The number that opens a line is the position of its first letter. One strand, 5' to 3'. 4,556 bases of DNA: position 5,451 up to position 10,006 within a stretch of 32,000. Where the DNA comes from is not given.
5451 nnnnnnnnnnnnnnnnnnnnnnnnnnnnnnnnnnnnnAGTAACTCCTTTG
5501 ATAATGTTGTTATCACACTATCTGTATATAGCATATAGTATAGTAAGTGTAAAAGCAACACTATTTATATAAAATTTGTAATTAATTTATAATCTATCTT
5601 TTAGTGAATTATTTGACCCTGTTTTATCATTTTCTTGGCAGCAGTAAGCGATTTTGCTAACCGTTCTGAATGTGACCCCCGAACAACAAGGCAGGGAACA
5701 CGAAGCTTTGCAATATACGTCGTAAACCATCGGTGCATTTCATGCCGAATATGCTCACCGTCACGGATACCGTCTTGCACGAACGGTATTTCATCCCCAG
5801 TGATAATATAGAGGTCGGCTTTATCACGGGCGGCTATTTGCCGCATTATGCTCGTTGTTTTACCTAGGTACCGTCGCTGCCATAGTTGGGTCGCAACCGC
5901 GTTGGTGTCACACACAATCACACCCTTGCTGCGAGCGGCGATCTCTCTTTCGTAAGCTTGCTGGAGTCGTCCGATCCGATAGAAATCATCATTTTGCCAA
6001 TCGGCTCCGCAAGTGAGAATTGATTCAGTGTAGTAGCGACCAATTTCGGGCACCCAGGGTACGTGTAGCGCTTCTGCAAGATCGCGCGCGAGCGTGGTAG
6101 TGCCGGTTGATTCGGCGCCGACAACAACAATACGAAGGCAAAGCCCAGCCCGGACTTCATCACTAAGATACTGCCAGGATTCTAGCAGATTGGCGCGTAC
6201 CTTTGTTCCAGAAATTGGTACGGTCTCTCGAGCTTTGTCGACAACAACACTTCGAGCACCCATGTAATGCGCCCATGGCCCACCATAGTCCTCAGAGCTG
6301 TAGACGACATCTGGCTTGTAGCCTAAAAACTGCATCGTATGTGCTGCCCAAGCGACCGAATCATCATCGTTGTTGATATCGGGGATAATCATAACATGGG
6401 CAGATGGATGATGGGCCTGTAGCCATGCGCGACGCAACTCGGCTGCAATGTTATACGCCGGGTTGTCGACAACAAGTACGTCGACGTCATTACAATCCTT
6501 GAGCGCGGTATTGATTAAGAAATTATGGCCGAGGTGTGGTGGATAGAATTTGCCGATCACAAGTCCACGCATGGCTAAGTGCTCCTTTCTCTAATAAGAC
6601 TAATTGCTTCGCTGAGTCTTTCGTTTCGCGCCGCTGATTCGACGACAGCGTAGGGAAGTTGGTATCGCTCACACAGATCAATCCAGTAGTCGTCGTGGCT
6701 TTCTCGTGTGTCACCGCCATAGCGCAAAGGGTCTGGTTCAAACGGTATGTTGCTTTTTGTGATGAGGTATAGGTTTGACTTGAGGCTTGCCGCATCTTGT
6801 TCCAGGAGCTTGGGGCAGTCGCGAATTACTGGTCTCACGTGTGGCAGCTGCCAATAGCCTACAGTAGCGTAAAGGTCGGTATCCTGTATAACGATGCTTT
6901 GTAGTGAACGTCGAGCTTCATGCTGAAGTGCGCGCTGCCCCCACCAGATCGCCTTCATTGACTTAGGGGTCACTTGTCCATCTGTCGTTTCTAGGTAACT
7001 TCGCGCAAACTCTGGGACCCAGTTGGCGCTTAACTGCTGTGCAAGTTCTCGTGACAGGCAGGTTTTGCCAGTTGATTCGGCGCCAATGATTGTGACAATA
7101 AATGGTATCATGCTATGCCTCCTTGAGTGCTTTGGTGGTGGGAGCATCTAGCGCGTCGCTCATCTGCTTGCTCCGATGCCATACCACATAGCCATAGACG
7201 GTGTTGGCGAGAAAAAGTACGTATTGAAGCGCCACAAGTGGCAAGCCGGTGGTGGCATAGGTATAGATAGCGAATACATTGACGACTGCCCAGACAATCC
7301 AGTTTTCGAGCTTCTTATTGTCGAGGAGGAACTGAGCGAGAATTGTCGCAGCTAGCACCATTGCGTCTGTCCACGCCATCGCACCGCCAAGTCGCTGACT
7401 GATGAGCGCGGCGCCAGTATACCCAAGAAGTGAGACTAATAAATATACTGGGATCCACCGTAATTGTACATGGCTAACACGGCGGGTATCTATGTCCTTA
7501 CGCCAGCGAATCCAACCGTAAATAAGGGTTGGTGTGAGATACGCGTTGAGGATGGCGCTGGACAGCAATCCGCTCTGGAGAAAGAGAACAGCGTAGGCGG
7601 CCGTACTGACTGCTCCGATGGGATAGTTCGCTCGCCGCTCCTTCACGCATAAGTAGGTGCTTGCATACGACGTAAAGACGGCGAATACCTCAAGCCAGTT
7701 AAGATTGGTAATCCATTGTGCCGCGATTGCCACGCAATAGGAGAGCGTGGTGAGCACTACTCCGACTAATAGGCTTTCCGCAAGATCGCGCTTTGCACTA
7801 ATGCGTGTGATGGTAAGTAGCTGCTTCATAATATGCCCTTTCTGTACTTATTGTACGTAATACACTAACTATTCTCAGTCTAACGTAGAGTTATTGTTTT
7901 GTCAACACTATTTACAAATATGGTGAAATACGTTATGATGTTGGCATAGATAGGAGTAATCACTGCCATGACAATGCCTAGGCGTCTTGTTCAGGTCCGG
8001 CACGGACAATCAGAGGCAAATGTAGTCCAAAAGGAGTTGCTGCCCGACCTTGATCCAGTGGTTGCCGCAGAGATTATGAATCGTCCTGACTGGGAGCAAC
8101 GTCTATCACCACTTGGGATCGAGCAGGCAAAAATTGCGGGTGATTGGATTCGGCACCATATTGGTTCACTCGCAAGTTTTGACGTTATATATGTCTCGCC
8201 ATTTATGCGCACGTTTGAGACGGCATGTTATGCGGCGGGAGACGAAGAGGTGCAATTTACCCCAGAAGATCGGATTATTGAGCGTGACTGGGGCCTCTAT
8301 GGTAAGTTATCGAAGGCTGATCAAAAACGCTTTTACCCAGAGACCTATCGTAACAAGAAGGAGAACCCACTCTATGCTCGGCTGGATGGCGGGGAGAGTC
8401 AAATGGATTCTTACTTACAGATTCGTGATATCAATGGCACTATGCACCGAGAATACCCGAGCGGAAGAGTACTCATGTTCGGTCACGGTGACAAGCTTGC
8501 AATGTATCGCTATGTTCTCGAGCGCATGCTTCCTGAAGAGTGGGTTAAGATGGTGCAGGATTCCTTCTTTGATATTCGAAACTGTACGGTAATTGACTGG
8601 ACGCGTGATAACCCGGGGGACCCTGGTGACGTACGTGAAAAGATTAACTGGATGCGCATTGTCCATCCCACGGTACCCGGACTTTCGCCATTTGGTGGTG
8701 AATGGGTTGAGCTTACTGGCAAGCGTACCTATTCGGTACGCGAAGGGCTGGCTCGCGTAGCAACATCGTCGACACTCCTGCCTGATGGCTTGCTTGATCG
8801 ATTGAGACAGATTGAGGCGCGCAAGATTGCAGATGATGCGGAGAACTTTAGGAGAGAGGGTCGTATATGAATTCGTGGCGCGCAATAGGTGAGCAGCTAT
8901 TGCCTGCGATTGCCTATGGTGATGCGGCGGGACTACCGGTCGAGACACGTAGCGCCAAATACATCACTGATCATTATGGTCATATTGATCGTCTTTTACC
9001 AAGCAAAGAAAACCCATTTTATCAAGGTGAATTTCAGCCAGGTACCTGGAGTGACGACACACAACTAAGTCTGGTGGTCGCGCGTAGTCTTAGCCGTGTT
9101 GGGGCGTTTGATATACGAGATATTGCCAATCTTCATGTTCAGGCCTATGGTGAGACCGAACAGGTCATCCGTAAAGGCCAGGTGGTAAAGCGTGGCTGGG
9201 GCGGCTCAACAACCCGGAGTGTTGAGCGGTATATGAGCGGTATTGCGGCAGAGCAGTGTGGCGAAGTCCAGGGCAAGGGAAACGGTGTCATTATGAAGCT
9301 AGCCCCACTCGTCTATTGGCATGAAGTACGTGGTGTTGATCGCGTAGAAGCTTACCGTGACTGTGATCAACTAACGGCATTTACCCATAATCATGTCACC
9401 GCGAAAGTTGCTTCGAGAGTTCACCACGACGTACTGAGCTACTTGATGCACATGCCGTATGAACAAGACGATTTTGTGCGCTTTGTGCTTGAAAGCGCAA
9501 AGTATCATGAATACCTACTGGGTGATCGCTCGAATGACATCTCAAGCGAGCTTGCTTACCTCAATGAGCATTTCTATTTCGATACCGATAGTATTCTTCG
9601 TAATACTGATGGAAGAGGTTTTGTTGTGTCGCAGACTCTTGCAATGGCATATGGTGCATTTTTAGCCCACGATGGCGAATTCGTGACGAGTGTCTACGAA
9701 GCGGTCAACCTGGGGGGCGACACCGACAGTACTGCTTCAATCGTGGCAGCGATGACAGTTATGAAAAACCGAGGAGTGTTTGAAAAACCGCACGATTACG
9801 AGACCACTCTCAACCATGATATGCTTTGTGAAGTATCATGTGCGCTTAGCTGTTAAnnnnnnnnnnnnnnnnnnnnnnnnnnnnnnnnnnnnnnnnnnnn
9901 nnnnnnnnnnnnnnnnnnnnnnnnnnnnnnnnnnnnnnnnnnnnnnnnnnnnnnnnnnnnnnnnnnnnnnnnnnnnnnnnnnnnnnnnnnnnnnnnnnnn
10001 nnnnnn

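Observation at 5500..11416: Recurrent 23-bp palindrome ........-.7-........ on every promoter of the NAD cluster: candidate NrtR operator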

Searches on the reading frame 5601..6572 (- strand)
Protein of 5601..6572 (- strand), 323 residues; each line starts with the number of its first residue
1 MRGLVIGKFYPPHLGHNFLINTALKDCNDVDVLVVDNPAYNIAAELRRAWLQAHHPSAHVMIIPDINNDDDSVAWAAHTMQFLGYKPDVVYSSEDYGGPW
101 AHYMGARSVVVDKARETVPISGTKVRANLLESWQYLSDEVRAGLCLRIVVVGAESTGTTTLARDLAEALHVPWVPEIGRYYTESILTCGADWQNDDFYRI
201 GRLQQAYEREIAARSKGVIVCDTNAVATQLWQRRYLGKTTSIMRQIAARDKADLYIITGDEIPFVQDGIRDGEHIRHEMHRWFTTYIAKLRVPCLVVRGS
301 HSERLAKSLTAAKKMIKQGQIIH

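Call 5: search_protein_families(library=ncbifam, proteins=[window:5601-6572:-])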
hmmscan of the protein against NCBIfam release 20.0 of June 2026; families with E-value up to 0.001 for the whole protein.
window:5601-6572:- (323 aa): 6 families
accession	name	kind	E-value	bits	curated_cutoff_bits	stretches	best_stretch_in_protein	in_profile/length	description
TIGR01526.1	nadR_NMN_Atrans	equivalog_domain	2.3e-53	181.6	341.15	1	3-301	4-321/325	nicotinamide-nucleotide adenylyltransferase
NF005988.0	PRK08099.1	equivalog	4.1e-31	108.5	201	1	71-318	156-408/411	multifunctional transcriptional regulator/nicotinamide-nucleotide adenylyltransferase/ribosylnicotinamide kinase NadR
TIGR00125.1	cyt_tran_rel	domain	3.6e-06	27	27.7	1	2-37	1-36/65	adenylyltransferase/cytidyltransferase family protein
NF004861.0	PRK06217.1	equivalog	0.00058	19.3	203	0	147-174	3-30/183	hypothetical protein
NF002243.0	PRK01153.1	subfamily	0.00073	19.2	127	0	1-32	1-32/175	nicotinamide-nucleotide adenylyltransferase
TIGR00482.1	TIGR00482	equivalog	0.0009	19.3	112.45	0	5-38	2-35/194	nicotinate (nicotinamide) nucleotide adenylyltransferase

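Call 6: search_protein_families(library=pfam, proteins=[window:5601-6572:-])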
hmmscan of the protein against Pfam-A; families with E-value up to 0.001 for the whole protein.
window:5601-6572:- (323 aa): 2 families
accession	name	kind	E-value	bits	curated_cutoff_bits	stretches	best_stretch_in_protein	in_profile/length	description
PF13521.12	AAA_28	-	5.3e-29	102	27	1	147-304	1-164/164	AAA domain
PF01467.32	CTP_transf_like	-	0.00062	20.4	21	0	5-63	2-57/133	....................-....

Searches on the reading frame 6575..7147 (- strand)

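Call 5: search_protein_families(library=ncbifam, proteins=[window:6575-7147:-])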
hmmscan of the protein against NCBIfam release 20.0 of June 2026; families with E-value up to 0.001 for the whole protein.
window:6575-7147:- (190 aa): 2 families
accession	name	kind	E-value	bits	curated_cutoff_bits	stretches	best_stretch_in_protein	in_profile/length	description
TIGR01526.1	nadR_NMN_Atrans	equivalog_domain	2.6e-18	66.3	341.15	1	17-177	164-324/325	nicotinamide-nucleotide adenylyltransferase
NF005988.0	PRK08099.1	equivalog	1.2e-09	37.8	201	1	17-187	233-404/411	multifunctional transcriptional regulator/nicotinamide-nucleotide adenylyltransferase/ribosylnicotinamide kinase NadR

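Call 6: search_protein_families(library=pfam, proteins=[window:6575-7147:-])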
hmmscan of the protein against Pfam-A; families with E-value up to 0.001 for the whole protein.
window:6575-7147:- (190 aa): 1 family
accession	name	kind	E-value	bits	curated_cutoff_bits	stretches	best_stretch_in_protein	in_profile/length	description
PF13521.12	AAA_28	-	2.3e-22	80.4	27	1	18-177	2-164/164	AAA domain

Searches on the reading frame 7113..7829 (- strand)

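Call 5: search_protein_families(library=ncbifam, proteins=[window:7113-7829:-])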
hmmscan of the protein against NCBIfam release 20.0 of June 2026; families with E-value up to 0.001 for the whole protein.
window:7113-7829:- (238 aa): 2 families
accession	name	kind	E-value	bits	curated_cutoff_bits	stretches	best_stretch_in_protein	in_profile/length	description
TIGR01528.1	NMN_trans_PnuC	equivalog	4.3e-22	79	42.45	1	44-222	2-186/187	nicotinamide riboside transporter PnuC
NF011926.0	PRK15397.1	subfamily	1.3e-20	74.3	335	2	134-223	141-231/239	nicotinamide riboside transporter PnuC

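Call 6: search_protein_families(library=pfam, proteins=[window:7113-7829:-])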
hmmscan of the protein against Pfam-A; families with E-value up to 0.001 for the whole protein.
window:7113-7829:- (238 aa): 1 family
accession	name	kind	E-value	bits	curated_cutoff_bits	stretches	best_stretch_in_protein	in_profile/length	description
PF04973.17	NMN_transporter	-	1.3e-40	139.7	27.3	1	44-219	1-175/175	Nicotinamide mononucleotide transporter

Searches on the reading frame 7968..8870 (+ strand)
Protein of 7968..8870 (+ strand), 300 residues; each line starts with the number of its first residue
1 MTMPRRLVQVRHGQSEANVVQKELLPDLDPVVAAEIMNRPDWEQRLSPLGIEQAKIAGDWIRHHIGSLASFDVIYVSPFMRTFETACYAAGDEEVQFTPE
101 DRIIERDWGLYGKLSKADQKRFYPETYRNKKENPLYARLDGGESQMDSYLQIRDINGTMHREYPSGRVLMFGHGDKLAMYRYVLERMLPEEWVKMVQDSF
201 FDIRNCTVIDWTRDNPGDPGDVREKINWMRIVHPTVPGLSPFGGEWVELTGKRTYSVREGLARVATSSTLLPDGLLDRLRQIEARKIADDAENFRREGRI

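Call 5: search_protein_families(library=ncbifam, proteins=[window:7968-8870:+])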
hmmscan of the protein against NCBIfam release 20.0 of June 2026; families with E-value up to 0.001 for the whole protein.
window:7968-8870:+ (300 aa): 8 families
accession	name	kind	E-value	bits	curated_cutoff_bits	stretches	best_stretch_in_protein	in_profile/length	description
NF045917.1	PhserinePhPspA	equivalog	2.7e-15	56.6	350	1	45-192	27-170/211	phosphoserine phosphatase PspA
NF005567.0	PRK07238.1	equivalog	2e-11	43.8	326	1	43-173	201-326/378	bifunctional RNase H/acid phosphatase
TIGR03162.1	ribazole_cobC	equivalog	2.2e-10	40.2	162.9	1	67-195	40-166/176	alpha-ribazole phosphatase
NF002339.0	PRK01295.1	equivalog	2.4e-07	30.4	316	1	3-194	1-179/206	2,3-bisphosphoglycerate-dependent phosphoglycerate mutase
NF038349.1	dPGM_arch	equivalog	8.8e-07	29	225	1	8-123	2-98/194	2,3-diphosphoglycerate-dependent phosphoglycerate mutase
TIGR00249.1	sixA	equivalog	0.0001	22.1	74.5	1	34-86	11-60/154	phosphohistidine phosphatase SixA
NF010717.0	PRK14119.1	equivalog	0.00022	20.8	378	0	42-165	23-148/228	2,3-diphosphoglycerate-dependent phosphoglycerate mutase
NF010714.0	PRK14116.1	equivalog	0.00029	20.4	401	0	6-119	3-101/229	2,3-diphosphoglycerate-dependent phosphoglycerate mutase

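Call 6: search_protein_families(library=pfam, proteins=[window:7968-8870:+])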
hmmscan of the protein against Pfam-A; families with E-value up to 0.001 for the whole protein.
window:7968-8870:+ (300 aa): 1 family
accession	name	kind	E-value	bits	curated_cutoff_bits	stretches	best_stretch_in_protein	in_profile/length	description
PF00300.27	His_Phos_1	-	1.4e-20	74.3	21.7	1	10-197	4-171/194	Histidine phosphatase superfamily (branch 1)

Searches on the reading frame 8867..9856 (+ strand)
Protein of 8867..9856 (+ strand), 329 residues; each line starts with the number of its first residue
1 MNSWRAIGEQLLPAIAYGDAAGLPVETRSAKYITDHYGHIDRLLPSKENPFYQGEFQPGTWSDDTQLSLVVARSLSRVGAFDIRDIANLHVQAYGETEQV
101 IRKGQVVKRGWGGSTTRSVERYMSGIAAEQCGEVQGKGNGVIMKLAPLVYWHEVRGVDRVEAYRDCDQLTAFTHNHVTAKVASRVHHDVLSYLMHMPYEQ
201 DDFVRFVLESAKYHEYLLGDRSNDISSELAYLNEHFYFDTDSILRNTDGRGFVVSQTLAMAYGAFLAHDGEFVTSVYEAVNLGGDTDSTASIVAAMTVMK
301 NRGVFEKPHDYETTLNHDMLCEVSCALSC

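Call 5: search_protein_families(library=ncbifam, proteins=[window:8867-9856:+])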
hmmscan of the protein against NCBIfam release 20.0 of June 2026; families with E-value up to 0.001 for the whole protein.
window:8867-9856:+ (329 aa): 2 families
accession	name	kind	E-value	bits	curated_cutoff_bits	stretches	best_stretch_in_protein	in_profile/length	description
TIGR02662.1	dinitro_DRAG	equivalog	3.2e-14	52.8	337.05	1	14-323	11-275/287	ADP-ribosyl-[dinitrogen reductase] hydrolase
NF041672.1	ADPriboarghdlase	equivalog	5.8e-09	35.2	490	1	55-195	107-242/361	ADP-ribosylarginine hydrolase Tri1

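Call 6: search_protein_families(library=pfam, proteins=[window:8867-9856:+])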
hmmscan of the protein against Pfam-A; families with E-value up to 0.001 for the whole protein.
window:8867-9856:+ (329 aa): 1 family
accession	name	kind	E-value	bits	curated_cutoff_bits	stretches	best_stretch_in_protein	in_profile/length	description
PF03747.19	ADP_ribosyl_GH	-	2.5e-45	155.8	26.2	1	16-296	7-274/287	ADP-ribosylglycohydrolase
